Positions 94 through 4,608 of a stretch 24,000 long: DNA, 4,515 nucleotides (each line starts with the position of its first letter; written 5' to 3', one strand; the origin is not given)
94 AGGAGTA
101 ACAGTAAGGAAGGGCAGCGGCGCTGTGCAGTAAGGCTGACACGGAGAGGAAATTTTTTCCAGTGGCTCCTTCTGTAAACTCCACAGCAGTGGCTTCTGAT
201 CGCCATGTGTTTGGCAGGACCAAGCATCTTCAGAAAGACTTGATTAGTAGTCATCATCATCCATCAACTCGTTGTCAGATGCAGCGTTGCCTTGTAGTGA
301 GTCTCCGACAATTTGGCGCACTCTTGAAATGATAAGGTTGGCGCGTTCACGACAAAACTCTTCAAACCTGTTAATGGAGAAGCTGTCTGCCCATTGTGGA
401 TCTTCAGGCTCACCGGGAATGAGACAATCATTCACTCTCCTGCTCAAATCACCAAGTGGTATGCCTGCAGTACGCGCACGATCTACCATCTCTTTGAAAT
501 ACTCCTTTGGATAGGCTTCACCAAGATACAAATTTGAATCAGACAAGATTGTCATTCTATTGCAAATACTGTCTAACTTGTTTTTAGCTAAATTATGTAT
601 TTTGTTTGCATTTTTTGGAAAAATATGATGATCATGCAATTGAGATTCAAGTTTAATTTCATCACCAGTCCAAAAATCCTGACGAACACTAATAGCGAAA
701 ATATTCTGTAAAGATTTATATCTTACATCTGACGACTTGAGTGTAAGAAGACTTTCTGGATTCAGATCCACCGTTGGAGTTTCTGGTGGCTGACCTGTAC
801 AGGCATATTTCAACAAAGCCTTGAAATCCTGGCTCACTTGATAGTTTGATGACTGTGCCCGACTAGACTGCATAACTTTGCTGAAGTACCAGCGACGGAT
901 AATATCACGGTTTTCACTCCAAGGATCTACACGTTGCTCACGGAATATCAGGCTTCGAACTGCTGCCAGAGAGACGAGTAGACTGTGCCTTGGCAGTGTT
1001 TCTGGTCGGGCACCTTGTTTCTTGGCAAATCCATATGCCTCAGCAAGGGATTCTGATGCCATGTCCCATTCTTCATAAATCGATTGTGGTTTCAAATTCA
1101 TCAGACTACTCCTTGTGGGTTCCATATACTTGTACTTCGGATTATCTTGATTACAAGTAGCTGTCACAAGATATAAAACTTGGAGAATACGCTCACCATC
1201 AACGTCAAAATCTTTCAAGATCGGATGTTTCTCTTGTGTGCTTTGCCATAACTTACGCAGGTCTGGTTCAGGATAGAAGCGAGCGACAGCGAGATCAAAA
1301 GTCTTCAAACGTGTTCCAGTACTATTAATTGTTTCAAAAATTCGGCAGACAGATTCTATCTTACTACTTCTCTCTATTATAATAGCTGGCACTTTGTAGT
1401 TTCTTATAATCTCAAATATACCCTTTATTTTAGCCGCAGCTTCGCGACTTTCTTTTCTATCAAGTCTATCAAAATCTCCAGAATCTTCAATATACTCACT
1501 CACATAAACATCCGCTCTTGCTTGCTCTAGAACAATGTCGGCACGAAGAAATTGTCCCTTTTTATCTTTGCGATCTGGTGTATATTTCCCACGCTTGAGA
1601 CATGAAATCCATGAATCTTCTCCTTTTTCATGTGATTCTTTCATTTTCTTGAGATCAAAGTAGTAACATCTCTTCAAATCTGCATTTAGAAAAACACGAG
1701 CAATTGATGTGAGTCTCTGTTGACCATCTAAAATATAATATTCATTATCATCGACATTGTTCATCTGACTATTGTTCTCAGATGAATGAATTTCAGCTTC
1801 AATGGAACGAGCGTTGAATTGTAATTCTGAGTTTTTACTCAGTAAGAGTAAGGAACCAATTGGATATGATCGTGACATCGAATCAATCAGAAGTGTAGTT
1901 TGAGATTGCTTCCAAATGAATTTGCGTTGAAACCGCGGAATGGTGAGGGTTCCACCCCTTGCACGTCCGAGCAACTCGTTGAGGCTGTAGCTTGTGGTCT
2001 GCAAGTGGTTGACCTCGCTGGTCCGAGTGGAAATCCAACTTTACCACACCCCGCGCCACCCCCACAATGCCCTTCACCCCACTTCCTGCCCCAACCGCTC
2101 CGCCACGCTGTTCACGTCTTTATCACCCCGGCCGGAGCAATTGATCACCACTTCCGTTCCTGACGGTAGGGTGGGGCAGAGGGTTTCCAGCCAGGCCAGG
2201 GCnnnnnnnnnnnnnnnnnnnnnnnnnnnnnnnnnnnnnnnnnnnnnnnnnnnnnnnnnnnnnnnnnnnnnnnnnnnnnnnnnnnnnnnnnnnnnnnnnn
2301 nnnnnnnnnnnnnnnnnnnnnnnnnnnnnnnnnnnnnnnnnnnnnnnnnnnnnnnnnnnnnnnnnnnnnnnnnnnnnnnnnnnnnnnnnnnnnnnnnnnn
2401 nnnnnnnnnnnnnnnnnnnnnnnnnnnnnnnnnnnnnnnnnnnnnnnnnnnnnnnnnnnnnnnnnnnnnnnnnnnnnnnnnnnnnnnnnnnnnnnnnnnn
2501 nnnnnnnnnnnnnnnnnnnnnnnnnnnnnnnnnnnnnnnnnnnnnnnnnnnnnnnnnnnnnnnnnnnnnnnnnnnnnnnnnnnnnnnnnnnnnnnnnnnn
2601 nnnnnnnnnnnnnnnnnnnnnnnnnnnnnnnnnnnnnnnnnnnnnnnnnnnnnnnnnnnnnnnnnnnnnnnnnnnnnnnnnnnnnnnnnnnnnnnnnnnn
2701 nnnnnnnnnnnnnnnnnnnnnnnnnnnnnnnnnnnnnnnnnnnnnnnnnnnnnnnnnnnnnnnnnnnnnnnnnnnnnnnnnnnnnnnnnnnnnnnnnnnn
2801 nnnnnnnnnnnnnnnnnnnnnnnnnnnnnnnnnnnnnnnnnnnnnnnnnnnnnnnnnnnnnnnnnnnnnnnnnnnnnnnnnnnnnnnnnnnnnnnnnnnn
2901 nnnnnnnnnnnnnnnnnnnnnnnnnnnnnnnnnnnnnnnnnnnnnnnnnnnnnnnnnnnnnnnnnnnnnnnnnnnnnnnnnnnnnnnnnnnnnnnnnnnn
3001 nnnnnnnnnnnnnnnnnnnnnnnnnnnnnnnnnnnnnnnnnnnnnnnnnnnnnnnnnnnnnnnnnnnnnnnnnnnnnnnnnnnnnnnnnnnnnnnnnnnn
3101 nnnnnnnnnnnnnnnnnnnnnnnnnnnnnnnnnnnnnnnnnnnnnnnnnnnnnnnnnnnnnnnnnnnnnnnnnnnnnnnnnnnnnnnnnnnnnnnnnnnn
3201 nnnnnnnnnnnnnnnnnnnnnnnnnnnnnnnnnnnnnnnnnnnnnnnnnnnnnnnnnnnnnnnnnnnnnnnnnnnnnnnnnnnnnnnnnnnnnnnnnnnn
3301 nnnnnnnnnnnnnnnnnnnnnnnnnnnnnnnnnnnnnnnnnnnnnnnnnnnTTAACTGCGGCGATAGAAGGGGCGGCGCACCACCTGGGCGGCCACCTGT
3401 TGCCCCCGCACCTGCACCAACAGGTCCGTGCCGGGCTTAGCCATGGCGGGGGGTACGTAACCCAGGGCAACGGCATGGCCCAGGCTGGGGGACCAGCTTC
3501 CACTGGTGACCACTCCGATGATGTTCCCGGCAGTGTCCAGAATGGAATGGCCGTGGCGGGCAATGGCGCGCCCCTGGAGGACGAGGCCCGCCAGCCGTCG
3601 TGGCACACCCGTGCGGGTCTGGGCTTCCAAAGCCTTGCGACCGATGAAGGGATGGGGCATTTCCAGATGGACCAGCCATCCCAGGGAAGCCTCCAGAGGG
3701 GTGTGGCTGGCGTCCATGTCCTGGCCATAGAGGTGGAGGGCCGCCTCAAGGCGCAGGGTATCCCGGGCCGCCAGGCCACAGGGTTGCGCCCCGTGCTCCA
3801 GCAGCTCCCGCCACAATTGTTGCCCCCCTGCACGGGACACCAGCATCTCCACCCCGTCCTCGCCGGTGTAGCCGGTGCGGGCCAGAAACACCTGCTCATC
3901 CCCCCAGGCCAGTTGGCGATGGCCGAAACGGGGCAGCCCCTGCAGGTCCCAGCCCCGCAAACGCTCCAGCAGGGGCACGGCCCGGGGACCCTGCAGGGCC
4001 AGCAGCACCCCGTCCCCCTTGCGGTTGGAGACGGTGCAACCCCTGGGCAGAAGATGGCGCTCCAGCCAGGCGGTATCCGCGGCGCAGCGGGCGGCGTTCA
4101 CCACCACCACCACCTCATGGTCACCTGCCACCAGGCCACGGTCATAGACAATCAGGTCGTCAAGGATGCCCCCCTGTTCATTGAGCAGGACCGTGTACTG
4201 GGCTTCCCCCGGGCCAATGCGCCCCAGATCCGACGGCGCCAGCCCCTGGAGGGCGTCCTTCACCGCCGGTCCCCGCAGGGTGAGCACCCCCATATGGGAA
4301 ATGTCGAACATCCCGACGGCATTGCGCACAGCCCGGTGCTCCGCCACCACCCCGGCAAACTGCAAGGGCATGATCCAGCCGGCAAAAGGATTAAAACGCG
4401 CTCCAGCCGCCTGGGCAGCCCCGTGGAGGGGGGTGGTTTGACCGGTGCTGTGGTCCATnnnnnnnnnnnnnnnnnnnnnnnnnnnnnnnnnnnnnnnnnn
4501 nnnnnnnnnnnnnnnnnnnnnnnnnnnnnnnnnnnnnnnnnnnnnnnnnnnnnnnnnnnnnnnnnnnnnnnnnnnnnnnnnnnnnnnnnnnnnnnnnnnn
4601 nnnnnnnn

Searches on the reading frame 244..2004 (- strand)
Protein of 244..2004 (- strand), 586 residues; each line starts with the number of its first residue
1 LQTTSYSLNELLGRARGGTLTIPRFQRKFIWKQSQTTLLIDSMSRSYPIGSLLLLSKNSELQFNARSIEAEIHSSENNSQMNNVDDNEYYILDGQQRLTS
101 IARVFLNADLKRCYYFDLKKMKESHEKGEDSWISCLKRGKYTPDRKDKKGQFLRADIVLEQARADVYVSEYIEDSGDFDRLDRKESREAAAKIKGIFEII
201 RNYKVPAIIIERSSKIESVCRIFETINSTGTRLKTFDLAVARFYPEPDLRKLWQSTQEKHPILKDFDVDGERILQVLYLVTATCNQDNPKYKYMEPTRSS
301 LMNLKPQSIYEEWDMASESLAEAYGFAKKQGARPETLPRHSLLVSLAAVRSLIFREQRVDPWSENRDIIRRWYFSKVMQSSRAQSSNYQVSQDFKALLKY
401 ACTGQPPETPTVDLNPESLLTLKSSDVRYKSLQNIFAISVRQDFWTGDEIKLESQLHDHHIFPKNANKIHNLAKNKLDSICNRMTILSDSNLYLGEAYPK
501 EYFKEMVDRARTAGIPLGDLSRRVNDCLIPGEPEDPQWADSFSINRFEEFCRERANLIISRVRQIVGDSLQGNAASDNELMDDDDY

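Call 59: search_protein_families(library=pfam, proteins=[window:244-2004:-], max_evalue=0.01)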
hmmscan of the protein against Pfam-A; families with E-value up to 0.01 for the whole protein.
window:244-2004:- (586 aa): 1 family
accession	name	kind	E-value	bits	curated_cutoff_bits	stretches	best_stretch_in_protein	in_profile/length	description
PF03235.19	GmrSD_N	-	5.5e-33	115.2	33.2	1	9-243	2-198/199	GmrSD restriction endonuclease, N-terminal domain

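Call 72: search_protein_families(library=padloc, proteins=[window:244-2004:-], max_evalue=0.001)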
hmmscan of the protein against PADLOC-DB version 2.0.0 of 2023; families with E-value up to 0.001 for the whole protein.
window:244-2004:- (586 aa): 13 families
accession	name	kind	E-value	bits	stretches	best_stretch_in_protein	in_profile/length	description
PDLC04151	HEC-05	-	1e-29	101.7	1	4-567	24-594/600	-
PDLC04709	PDC-M55C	-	4e-22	76.6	1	7-409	16-397/554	-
PDLC04150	HEC-05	-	9.2e-19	65.7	1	8-399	10-412/583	-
PDLC03877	NsnA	-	1.2e-11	42.5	2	85-235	105-192/385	-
PDLC04027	PD-T4-2_A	-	1.3e-09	35.6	1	20-53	52-86/363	-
PDLC04153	HEC-05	-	1.2e-08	31.6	1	17-107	18-114/621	-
PDLC02695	Orf5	-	4.7e-08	29.9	1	3-127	5-114/601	Orf5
PDLC02792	SspE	-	2.1e-07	27.7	1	3-133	8-134/771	SspE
PDLC04154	HEC-06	-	2.3e-07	27.9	0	1-39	7-43/569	-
PDLC02693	Orf5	-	1.1e-06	25.9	1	21-238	10-206/543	Orf5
PDLC04157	HEC-06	-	1.5e-06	25.1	0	85-228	69-218/558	-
PDLC04155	HEC-06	-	1.6e-06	24.9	0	85-102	67-84/562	-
PDLC02687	Orf5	-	8.4e-06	22.8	0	82-105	60-83/543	Orf5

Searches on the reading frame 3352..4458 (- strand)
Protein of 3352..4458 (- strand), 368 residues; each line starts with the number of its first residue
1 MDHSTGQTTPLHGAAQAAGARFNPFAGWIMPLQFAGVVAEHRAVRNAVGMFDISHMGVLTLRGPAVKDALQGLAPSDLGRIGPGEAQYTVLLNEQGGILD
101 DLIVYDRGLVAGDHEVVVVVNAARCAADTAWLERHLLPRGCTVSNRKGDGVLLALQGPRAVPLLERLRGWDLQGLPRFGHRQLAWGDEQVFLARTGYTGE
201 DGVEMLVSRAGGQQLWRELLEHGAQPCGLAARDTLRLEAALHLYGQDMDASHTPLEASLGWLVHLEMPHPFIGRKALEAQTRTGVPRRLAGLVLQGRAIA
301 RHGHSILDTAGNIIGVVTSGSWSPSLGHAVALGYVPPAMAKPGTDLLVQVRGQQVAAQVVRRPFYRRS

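Call 59: search_protein_families(library=pfam, proteins=[window:3352-4458:-], max_evalue=0.01)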
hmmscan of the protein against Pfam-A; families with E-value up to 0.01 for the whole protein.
window:3352-4458:- (368 aa): 3 families
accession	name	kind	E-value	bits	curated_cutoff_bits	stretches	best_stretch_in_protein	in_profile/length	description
PF01571.26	GCV_T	-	1.9e-80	270.2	25.6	1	11-261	1-254/255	Aminomethyltransferase folate-binding domain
PF08669.17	GCV_T_C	-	1.1e-24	86.5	25.9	1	287-365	1-79/80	Glycine cleavage T-protein C-terminal barrel domain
PF22770.2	POP1_C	-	0.0059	17.3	24.3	1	312-336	112-136/174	POP1 C-terminal domain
